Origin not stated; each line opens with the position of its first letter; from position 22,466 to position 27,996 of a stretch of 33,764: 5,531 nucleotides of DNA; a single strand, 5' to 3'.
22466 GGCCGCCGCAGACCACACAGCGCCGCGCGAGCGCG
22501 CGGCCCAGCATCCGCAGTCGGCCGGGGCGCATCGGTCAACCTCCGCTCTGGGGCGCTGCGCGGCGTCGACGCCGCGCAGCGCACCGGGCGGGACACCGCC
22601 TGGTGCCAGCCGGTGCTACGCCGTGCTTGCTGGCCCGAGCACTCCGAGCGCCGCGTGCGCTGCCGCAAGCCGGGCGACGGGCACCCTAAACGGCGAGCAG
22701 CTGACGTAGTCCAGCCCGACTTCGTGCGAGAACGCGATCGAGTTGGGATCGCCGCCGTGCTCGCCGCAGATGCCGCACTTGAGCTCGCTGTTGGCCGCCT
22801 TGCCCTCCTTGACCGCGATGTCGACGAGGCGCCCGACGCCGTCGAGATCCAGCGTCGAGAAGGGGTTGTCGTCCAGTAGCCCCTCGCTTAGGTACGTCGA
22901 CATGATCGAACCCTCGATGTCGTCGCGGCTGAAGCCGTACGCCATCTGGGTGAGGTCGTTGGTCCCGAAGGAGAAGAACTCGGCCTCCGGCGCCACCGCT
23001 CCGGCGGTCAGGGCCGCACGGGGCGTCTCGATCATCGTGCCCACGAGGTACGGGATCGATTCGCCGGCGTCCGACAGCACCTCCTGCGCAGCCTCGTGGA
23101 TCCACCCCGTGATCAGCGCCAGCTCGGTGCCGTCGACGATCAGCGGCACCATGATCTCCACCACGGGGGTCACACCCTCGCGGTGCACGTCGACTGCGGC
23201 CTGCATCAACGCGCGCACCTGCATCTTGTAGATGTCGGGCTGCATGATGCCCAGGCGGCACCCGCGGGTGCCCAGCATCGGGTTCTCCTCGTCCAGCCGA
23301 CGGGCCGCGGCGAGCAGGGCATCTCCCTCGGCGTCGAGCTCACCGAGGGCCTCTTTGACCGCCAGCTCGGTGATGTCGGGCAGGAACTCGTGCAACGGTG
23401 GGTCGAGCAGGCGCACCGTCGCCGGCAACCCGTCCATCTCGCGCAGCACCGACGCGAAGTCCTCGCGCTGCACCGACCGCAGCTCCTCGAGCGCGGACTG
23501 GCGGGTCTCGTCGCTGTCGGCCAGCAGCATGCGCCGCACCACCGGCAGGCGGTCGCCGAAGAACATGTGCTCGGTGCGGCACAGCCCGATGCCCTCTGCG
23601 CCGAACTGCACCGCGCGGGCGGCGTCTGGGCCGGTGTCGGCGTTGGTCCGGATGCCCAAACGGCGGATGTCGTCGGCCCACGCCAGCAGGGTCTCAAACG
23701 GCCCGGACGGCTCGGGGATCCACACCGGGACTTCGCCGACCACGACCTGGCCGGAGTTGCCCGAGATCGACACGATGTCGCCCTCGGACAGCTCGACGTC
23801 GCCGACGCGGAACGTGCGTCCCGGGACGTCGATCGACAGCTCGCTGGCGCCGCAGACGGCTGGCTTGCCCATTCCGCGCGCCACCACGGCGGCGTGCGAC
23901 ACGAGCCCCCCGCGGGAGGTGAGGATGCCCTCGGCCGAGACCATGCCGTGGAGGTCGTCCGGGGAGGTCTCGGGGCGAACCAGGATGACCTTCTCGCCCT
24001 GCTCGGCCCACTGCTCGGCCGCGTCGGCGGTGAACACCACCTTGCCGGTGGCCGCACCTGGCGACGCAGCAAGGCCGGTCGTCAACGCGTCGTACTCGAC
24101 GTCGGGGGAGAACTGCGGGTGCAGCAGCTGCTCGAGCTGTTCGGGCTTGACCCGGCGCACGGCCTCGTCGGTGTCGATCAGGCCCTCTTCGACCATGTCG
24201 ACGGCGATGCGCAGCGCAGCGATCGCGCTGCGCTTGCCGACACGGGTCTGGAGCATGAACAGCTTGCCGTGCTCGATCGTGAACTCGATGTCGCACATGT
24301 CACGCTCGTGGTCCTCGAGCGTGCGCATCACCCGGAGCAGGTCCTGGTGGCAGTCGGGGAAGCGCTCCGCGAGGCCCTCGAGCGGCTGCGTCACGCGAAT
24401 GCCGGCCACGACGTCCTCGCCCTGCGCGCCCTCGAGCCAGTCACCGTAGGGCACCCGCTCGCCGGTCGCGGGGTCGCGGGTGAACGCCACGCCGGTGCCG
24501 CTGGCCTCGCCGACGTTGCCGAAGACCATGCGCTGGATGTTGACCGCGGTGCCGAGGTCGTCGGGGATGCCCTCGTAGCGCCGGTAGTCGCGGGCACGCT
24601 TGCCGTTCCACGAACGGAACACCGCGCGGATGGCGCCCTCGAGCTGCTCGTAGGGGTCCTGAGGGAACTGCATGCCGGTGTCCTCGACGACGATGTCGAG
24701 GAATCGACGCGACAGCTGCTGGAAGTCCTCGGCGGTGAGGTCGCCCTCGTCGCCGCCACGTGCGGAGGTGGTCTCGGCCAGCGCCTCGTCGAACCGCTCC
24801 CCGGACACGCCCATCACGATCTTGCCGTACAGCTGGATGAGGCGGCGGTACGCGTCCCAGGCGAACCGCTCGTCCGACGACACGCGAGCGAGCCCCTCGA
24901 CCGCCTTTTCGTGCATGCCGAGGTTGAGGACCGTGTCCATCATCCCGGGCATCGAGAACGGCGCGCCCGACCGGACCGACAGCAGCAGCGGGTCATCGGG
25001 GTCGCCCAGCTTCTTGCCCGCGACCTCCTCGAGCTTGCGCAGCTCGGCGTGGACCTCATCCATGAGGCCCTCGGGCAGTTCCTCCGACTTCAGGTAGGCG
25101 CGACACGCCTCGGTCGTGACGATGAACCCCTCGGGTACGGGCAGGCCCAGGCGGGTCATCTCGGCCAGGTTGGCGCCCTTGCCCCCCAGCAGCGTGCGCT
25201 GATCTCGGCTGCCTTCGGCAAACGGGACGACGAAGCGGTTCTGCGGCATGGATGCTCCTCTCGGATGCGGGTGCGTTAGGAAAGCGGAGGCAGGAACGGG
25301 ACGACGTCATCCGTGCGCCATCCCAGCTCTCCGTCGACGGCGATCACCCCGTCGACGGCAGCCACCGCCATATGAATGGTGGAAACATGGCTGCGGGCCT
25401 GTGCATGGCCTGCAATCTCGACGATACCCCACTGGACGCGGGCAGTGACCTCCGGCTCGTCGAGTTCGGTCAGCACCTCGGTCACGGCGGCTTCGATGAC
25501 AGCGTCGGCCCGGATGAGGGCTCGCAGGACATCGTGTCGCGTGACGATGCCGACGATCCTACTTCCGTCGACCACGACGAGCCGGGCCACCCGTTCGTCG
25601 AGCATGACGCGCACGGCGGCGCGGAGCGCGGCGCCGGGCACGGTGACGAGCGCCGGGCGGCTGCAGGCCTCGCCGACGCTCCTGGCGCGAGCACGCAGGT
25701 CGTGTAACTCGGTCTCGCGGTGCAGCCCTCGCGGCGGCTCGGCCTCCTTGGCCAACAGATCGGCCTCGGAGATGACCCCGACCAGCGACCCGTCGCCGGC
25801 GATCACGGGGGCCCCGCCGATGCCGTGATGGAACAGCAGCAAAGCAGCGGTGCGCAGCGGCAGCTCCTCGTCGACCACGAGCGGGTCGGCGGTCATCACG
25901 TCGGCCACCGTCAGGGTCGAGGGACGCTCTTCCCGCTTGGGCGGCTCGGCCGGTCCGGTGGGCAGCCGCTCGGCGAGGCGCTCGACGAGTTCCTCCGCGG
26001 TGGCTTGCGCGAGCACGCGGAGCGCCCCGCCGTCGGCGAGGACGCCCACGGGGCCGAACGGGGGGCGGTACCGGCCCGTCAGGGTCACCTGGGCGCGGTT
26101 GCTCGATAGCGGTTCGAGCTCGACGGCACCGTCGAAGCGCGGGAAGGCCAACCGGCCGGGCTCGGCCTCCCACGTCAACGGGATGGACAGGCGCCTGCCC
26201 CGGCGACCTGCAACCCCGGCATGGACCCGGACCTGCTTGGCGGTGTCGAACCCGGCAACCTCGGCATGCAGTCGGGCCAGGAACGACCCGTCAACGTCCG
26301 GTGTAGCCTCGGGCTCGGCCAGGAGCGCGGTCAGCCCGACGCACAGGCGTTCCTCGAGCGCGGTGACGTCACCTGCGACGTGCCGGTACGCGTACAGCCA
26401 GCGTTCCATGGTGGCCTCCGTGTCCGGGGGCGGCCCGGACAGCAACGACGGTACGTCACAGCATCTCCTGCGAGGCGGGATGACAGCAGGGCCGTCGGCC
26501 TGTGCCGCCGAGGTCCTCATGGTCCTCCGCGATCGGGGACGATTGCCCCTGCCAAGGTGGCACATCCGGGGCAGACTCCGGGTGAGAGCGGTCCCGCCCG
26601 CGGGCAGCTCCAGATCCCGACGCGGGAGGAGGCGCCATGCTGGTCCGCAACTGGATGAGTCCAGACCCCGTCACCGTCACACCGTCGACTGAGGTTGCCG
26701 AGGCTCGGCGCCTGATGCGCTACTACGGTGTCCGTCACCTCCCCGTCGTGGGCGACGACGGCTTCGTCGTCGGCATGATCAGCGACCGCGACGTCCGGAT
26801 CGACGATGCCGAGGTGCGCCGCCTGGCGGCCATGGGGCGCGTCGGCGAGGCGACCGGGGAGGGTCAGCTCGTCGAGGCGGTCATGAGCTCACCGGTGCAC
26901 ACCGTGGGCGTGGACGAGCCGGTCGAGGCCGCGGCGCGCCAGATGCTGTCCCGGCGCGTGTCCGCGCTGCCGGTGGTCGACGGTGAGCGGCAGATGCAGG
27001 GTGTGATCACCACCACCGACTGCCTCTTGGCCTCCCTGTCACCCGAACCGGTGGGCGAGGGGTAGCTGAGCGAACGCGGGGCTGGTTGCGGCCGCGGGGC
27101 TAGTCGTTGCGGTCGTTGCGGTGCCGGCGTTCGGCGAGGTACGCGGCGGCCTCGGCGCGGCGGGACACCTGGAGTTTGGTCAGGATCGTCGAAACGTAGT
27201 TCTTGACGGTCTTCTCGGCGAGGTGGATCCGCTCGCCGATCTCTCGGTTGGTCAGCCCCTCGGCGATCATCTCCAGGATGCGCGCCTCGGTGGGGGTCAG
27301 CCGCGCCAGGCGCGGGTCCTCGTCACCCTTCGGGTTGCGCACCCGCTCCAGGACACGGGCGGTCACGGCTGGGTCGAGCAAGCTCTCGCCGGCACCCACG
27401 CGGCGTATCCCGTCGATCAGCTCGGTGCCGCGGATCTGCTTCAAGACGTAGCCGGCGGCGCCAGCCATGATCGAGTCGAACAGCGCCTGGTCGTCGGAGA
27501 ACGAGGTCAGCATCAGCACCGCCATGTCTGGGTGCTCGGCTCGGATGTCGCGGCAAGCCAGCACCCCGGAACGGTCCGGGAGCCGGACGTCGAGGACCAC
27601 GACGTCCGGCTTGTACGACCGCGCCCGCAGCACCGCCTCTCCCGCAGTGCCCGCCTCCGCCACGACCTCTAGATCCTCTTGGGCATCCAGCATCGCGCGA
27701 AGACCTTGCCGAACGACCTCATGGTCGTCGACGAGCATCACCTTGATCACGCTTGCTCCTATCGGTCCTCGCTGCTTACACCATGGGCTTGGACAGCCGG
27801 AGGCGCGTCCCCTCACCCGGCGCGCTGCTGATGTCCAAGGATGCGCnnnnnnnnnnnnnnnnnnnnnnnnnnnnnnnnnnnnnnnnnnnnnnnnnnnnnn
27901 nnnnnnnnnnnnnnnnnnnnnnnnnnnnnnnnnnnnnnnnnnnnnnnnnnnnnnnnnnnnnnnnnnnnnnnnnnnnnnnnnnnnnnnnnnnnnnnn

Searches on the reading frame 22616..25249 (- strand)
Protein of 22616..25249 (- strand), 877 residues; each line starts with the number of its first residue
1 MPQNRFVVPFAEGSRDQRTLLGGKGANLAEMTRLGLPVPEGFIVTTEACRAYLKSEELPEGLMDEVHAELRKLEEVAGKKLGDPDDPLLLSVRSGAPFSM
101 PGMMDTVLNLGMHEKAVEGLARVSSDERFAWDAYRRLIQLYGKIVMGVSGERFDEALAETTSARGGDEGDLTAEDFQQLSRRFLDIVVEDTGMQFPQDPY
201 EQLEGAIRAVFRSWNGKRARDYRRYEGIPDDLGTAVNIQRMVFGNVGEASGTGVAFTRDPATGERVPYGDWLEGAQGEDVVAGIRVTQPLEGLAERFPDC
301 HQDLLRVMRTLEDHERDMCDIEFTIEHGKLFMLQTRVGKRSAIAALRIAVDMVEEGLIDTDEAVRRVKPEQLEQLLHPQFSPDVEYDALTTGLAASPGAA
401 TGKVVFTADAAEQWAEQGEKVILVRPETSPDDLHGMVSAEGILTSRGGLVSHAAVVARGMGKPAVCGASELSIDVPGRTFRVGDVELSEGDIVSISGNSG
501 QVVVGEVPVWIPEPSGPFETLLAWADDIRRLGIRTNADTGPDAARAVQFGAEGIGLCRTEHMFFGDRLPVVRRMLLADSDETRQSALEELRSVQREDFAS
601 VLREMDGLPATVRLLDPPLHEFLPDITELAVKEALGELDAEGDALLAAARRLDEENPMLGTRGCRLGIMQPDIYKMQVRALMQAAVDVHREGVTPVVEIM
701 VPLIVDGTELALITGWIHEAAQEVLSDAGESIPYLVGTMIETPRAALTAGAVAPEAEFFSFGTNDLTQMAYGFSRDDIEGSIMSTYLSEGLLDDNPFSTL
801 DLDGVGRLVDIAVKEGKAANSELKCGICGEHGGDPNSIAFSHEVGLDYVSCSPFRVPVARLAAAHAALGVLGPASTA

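Call 8: search_protein_families(library=pfam, proteins=[window:22616-25249:-], max_evalue=0.001)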
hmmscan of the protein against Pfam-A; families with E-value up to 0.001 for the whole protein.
window:22616-25249:- (877 aa): 3 families
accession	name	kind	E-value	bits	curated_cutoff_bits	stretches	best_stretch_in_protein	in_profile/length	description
PF02896.24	PEP-utilizers_C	-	3.3e-74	250.1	22.8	1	518-866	7-291/293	PEP-utilising enzyme, PEP-binding domain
PF01326.24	PPDK_N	-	9.8e-46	157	27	2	20-285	3-215/328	Pyruvate phosphate dikinase, AMP/ATP-binding domain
PF00391.29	PEP-utilizers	-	1.4e-22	79.5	23.1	1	419-500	3-72/72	PEP-utilising enzyme, mobile domain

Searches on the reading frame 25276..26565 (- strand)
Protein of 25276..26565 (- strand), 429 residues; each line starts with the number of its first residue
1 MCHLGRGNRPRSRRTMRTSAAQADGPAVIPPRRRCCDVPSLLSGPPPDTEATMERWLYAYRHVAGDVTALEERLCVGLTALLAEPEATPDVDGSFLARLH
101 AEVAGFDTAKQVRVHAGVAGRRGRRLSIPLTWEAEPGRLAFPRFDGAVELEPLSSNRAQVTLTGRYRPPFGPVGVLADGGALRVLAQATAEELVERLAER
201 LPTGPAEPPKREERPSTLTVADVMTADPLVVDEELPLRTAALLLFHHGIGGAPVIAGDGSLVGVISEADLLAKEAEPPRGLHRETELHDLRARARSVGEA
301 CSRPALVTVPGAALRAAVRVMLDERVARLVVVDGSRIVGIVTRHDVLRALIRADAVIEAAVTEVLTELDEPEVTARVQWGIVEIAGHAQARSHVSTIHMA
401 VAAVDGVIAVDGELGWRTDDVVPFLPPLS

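Call 8: search_protein_families(library=pfam, proteins=[window:25276-26565:-], max_evalue=0.001)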
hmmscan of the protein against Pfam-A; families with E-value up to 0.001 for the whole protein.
window:25276-26565:- (429 aa): 1 family
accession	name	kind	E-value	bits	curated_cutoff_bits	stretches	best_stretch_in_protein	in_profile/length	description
PF00571.33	CBS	-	1.9e-21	76.5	24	2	220-272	1-53/57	CBS domain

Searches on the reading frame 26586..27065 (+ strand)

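Call 18: search_protein_families(library=pfam, proteins=[window:26586-27065:+], max_evalue=0.001)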
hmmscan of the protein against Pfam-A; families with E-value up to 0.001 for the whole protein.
window:26586-27065:+ (159 aa): 1 family
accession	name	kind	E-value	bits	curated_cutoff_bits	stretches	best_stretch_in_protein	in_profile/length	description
PF00571.33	CBS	-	1.5e-30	105.7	24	2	20-70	1-51/57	CBS domain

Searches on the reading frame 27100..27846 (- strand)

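Call 18: search_protein_families(library=pfam, proteins=[window:27100-27846:-], max_evalue=0.001)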
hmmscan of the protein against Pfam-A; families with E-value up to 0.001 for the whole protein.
window:27100-27846:- (248 aa): 4 families
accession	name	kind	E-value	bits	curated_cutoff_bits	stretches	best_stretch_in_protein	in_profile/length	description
PF00072.30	Response_reg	-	1.6e-25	89.9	30.2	1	36-147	1-110/111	Response regulator receiver domain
PF00196.25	GerE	-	9.3e-17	60.9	23.5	1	182-236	2-56/57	Bacterial regulatory proteins, luxR family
PF08281.18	Sigma70_r4_2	-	3.3e-07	30.3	25.7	1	180-225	8-54/54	Sigma-70, region 4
PF04545.22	Sigma70_r4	-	0.00021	21.2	24.1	1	180-226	2-49/50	Sigma-70, region 4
